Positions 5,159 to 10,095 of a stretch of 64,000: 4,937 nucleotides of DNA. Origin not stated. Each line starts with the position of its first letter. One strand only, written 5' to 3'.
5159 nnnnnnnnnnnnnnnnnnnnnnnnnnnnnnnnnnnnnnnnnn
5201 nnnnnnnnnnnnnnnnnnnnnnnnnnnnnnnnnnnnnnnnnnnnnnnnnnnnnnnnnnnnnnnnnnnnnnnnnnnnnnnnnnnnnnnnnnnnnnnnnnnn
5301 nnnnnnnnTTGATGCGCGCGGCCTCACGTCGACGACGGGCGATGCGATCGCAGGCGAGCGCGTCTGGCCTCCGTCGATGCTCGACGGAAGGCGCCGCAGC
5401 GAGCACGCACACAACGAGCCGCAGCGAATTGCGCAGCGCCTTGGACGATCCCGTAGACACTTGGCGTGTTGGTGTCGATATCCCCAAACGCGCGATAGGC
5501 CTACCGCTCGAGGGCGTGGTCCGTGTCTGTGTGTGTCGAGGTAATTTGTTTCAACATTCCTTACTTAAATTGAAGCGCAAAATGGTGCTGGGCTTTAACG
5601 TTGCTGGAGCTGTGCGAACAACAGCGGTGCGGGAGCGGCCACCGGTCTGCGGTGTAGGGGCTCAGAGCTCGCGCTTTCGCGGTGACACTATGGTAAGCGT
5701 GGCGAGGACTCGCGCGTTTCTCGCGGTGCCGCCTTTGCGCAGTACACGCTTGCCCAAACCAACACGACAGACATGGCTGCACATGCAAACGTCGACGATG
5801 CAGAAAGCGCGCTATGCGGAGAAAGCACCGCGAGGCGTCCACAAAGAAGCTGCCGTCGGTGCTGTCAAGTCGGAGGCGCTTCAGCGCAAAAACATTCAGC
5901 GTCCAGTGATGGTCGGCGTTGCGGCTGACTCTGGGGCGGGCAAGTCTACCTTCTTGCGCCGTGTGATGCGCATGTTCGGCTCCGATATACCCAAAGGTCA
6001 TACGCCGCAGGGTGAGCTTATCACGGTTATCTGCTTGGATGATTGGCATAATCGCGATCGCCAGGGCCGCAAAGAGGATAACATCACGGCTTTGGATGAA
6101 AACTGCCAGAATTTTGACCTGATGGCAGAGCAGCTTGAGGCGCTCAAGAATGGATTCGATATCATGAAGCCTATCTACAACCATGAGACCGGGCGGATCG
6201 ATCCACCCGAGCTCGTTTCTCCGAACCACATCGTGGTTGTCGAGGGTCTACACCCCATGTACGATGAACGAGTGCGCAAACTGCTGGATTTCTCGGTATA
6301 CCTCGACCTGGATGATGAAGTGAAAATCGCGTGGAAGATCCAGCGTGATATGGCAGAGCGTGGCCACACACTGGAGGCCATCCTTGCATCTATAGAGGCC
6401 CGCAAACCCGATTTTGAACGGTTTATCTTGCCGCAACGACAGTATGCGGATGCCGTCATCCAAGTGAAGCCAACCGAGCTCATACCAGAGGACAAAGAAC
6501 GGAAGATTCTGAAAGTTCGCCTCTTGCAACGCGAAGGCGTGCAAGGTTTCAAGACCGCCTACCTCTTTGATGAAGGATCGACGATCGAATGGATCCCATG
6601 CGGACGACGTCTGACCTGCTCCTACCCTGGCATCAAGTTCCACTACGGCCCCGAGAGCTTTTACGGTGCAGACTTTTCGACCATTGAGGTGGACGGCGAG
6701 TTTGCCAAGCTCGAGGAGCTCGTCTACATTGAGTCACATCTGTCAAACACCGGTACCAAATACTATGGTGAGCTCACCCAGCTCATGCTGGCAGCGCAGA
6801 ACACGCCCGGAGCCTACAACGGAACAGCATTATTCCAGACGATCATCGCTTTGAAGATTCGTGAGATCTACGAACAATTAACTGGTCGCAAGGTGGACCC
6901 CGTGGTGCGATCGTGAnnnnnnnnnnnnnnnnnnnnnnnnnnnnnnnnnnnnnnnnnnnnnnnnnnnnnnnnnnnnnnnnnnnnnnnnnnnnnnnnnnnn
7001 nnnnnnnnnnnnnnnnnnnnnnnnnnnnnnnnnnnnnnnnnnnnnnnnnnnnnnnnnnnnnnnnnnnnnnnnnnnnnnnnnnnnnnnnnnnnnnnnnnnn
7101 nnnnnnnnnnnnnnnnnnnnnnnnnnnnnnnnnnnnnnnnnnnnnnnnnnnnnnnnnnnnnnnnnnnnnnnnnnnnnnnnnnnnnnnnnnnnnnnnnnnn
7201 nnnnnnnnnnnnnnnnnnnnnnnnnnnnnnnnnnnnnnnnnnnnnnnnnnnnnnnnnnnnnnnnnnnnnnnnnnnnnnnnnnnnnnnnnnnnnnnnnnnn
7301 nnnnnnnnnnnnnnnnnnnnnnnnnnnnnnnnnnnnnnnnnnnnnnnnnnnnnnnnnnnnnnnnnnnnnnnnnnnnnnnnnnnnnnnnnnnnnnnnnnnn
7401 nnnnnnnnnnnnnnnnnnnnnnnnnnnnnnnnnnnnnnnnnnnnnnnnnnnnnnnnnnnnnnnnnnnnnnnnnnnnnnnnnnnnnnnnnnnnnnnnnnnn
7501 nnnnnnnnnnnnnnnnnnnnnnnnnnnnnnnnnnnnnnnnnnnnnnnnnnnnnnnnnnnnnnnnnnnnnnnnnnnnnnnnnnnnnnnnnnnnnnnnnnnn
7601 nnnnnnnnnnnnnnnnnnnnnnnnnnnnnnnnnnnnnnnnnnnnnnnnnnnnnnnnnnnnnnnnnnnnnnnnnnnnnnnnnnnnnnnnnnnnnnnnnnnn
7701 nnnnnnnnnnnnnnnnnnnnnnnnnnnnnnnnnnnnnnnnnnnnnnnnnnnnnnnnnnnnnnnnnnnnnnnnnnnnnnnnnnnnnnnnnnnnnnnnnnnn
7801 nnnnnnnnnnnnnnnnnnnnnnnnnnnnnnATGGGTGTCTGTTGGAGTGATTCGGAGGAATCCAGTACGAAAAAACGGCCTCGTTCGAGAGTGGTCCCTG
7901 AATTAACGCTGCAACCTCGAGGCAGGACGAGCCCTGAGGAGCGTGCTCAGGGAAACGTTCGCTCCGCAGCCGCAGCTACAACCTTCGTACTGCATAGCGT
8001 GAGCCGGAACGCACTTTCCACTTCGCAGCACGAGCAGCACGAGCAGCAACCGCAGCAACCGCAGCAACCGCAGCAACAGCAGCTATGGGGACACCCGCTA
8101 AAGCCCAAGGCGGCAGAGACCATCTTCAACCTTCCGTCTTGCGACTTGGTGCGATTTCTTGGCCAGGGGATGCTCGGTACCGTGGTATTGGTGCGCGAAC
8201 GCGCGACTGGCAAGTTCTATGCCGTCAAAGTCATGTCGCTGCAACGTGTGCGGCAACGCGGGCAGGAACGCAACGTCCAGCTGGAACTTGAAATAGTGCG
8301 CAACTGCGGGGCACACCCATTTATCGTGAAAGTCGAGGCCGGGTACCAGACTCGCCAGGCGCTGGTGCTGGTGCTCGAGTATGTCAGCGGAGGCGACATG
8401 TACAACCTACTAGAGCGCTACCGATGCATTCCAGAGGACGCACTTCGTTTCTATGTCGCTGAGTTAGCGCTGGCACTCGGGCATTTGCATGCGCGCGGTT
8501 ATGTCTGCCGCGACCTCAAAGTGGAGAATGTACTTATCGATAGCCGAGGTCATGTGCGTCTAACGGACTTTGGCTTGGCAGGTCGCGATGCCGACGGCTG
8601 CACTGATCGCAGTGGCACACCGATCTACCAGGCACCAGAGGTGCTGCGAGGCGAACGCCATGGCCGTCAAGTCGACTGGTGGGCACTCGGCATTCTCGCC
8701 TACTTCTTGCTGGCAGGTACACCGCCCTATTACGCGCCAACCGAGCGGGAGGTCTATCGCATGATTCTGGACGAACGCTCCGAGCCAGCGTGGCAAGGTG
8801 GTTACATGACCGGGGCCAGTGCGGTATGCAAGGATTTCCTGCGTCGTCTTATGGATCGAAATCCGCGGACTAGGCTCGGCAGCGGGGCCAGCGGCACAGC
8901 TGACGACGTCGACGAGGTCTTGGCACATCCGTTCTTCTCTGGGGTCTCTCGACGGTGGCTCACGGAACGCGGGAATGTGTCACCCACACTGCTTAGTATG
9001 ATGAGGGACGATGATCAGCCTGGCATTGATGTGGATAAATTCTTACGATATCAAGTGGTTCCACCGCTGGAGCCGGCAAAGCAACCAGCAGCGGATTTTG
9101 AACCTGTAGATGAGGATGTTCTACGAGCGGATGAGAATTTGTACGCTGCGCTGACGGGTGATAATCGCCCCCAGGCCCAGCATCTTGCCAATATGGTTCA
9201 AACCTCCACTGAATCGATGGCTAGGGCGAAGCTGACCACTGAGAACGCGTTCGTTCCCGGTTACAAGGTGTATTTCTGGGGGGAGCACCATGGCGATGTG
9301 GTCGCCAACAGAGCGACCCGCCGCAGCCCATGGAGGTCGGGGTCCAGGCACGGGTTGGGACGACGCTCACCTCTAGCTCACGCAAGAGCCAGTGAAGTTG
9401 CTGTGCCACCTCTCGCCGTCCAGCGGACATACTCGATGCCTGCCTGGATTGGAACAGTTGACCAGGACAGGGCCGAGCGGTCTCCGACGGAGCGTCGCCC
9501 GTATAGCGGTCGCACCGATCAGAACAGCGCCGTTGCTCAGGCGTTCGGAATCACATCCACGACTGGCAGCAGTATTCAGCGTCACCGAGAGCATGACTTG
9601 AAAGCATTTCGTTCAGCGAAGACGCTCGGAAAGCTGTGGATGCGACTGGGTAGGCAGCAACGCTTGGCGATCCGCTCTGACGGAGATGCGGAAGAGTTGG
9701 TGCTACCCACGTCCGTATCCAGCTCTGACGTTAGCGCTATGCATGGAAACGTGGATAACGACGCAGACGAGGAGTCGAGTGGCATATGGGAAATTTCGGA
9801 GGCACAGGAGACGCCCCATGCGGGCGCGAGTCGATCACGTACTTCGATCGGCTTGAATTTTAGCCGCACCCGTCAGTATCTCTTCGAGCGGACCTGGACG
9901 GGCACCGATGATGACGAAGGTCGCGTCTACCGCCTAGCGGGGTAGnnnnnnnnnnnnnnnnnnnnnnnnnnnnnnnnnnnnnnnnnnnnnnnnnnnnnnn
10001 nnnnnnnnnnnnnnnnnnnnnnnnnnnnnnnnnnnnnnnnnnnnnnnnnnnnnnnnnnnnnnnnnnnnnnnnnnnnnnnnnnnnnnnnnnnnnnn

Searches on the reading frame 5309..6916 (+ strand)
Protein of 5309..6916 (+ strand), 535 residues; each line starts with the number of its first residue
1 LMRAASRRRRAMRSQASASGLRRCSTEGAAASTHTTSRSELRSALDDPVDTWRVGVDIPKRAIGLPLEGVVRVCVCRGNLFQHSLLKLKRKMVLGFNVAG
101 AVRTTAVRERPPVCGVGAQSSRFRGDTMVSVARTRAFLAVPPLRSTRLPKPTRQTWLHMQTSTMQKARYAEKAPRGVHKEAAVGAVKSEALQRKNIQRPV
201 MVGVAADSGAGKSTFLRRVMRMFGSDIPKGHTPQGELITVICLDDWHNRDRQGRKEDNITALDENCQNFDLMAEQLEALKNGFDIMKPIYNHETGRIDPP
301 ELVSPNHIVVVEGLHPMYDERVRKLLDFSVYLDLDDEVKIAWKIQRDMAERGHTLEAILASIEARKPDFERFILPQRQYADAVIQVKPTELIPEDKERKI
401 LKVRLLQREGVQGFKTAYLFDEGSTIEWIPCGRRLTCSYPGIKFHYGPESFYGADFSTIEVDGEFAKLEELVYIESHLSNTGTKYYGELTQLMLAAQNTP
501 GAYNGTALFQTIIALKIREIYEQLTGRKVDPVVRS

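Call 72: search_protein_families(library=pfam, proteins=[window:5309-6916:+], max_evalue=0.01)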
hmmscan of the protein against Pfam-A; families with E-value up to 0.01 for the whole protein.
window:5309-6916:+ (535 aa): 1 family
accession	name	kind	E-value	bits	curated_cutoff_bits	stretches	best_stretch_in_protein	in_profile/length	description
PF00485.24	PRK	-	2.9e-66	223.5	22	1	202-392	2-195/196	Phosphoribulokinase / Uridine kinase family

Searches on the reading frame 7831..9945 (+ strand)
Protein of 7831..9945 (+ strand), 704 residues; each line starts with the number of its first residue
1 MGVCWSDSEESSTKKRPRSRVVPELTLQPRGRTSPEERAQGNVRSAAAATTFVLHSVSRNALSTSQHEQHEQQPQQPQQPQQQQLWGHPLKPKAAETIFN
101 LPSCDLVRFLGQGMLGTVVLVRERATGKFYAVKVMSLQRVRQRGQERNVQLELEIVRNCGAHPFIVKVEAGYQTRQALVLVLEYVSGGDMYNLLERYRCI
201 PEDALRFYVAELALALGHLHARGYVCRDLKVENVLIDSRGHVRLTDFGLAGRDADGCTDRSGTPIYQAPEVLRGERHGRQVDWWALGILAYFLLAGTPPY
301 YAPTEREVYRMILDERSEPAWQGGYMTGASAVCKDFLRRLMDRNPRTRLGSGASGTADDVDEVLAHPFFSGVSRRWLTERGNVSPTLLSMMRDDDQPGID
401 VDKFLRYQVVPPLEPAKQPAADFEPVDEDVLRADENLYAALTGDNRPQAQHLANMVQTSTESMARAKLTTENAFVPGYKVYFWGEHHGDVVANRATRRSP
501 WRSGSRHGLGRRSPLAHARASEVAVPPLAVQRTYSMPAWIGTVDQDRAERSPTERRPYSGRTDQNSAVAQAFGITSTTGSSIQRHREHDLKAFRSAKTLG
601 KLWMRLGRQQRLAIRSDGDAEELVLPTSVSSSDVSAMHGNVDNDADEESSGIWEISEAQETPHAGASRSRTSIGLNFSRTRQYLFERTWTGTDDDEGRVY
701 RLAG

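Call 72: search_protein_families(library=pfam, proteins=[window:7831-9945:+], max_evalue=0.01)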
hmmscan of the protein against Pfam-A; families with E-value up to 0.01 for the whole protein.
window:7831-9945:+ (704 aa): 3 families
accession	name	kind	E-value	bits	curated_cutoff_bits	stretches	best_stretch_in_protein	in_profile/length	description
PF00069.31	Pkinase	-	1.2e-58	199.1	31.7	1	107-369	4-263/263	Protein kinase domain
PF07714.23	PK_Tyr_Ser-Thr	-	1.1e-26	94.2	23.1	1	107-317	4-222/258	Protein tyrosine and serine/threonine kinase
PF14531.12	Kinase-like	-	0.0069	16.1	25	0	217-303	159-254/289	Kinase-like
